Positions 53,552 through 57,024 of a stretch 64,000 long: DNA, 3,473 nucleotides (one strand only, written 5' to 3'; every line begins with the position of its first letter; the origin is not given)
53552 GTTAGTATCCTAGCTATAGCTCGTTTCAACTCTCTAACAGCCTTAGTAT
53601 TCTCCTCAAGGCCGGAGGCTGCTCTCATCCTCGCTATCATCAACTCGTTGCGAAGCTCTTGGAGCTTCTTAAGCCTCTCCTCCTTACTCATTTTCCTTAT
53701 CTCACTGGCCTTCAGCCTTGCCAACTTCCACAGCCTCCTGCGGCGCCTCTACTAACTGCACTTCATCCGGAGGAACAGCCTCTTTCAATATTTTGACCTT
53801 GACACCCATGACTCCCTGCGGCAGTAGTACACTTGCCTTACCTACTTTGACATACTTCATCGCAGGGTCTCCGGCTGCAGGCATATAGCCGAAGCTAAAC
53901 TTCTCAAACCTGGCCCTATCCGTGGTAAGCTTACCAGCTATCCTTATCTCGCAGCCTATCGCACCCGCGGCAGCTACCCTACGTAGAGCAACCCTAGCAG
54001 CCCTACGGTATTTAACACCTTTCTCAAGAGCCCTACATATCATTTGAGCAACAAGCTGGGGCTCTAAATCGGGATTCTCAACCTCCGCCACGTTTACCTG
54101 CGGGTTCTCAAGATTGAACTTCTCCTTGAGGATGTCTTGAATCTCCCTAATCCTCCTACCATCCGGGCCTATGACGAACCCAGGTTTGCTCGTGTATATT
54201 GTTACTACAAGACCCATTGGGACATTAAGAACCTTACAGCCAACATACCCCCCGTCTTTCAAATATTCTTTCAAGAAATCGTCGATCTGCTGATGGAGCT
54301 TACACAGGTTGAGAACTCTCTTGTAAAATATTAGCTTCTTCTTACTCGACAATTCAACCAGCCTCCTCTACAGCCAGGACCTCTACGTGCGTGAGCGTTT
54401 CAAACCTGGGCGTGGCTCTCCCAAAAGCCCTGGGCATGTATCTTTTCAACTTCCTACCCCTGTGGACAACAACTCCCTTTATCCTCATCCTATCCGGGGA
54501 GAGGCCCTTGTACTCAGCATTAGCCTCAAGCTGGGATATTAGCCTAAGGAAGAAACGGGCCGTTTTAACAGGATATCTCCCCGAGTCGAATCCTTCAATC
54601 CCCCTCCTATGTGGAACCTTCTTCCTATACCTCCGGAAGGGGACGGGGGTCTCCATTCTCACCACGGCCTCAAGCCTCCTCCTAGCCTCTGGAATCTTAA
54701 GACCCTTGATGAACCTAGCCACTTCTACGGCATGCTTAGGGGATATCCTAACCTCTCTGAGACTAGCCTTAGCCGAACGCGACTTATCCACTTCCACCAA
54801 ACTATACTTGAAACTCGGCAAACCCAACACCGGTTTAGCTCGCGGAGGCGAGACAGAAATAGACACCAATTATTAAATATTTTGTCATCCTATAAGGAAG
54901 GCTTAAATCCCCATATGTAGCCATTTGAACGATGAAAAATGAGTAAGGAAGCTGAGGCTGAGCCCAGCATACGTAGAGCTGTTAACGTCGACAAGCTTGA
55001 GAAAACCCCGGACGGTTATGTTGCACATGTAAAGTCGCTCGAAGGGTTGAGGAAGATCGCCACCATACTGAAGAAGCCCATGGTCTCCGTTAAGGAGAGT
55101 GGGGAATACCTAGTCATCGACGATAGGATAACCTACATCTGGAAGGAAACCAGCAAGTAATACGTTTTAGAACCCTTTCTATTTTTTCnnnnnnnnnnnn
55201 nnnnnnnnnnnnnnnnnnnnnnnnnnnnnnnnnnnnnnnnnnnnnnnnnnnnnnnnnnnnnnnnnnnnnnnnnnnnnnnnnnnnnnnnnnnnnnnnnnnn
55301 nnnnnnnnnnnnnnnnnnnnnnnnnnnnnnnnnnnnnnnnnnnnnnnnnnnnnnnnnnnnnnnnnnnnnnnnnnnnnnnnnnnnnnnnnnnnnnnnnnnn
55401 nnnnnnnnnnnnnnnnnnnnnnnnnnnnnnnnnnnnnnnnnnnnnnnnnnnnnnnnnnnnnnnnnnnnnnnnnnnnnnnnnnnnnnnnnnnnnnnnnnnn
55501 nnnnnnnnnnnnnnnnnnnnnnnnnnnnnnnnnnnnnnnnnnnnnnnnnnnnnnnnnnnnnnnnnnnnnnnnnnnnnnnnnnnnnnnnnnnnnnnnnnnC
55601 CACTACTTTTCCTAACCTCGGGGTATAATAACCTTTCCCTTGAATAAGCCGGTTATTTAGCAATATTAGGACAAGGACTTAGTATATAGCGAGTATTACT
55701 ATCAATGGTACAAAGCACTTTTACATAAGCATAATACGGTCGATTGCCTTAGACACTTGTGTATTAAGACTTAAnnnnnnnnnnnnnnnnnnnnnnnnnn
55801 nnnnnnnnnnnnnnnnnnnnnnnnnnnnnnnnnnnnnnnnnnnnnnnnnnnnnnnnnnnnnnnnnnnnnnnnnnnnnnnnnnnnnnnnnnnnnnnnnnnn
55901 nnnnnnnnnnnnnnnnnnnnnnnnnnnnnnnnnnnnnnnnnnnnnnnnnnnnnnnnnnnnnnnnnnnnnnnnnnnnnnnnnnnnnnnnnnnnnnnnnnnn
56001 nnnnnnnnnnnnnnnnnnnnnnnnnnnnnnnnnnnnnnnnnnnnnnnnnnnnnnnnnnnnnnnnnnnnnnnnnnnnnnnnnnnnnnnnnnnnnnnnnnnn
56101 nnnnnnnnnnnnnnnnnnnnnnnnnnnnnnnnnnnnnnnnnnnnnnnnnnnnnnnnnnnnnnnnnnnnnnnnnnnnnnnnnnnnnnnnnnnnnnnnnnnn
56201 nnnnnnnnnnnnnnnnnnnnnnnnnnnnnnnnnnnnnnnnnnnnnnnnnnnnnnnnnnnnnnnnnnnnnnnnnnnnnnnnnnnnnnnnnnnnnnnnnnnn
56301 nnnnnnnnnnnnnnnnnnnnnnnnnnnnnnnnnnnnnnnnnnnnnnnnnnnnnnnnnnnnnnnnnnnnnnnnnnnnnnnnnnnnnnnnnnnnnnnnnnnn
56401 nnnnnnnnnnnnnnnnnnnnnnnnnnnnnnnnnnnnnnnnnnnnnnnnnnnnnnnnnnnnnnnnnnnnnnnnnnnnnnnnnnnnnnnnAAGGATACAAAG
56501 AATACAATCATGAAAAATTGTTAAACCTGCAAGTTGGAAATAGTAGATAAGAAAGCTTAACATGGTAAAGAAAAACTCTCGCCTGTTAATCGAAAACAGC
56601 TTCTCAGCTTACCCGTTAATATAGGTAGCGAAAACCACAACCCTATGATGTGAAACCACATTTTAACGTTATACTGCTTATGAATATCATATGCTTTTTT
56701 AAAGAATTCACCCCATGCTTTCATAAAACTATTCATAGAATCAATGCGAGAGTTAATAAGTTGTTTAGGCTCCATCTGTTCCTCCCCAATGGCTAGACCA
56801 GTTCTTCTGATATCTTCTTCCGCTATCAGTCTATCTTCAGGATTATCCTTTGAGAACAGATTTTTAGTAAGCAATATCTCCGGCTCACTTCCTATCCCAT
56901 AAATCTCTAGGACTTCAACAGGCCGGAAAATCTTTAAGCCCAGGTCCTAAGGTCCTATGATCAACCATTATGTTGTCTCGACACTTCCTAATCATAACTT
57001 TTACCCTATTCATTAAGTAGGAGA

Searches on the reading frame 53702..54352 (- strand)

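Call 4: search_protein_families(library=pfam, proteins=[window:53702-54352:-], max_evalue=0.1)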
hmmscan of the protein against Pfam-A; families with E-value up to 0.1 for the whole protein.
window:53702-54352:- (216 aa): 3 families
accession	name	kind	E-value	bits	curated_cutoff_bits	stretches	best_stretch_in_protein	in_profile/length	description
PF00189.25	Ribosomal_S3_C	-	7.7e-25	87.7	34.1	1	105-188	1-83/83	Ribosomal protein S3, C-terminal domain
PF07650.23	KH_2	-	1.9e-12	47.3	22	1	23-95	2-77/78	KH domain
PF00013.35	KH_1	-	0.0013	18.9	21.5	1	55-73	9-27/66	KH domain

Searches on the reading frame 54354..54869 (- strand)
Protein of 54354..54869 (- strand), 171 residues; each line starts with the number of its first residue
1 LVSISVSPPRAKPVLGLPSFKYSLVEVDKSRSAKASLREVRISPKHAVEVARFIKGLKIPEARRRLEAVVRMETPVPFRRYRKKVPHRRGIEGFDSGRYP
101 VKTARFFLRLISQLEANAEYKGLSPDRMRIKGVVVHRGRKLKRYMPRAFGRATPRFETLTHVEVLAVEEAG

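Call 4: search_protein_families(library=pfam, proteins=[window:54354-54869:-], max_evalue=0.1)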
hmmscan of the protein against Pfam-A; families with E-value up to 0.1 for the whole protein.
window:54354-54869:- (171 aa): 1 family
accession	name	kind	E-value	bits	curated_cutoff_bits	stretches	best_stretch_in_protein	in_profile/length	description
PF00237.24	Ribosomal_L22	-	2.6e-24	85.8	28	1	35-165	1-102/104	Ribosomal protein L22p/L17e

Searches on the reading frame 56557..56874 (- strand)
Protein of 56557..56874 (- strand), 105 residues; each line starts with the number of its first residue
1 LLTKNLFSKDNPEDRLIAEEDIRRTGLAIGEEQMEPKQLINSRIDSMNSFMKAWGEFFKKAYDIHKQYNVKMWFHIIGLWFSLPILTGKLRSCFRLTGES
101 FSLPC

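Call 4: search_protein_families(library=pfam, proteins=[window:56557-56874:-], max_evalue=0.1)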
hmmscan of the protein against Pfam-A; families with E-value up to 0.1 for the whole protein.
window:56557-56874:- (105 aa): 1 family
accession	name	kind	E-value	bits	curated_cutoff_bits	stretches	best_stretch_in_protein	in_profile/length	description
PF16746.10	BAR_3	-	0.03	14.4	31.7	1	44-70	186-212/235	BAR domain of APPL family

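Call 5: search_protein_families(library=padloc, proteins=[window:56557-56874:-], max_evalue=0.1)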
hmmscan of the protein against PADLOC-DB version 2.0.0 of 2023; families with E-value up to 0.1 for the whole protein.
window:56557-56874:- (105 aa): 0 families

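Call 31: search_protein_families(library=phrogs, proteins=[window:56557-56874:-], max_evalue=0.1)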
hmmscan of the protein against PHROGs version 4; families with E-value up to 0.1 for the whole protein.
window:56557-56874:- (105 aa): 0 families

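Call 32: search_protein_families(library=ncbifam, proteins=[window:56557-56874:-], max_evalue=0.1)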
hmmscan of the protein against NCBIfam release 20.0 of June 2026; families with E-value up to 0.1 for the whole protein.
window:56557-56874:- (105 aa): 0 families
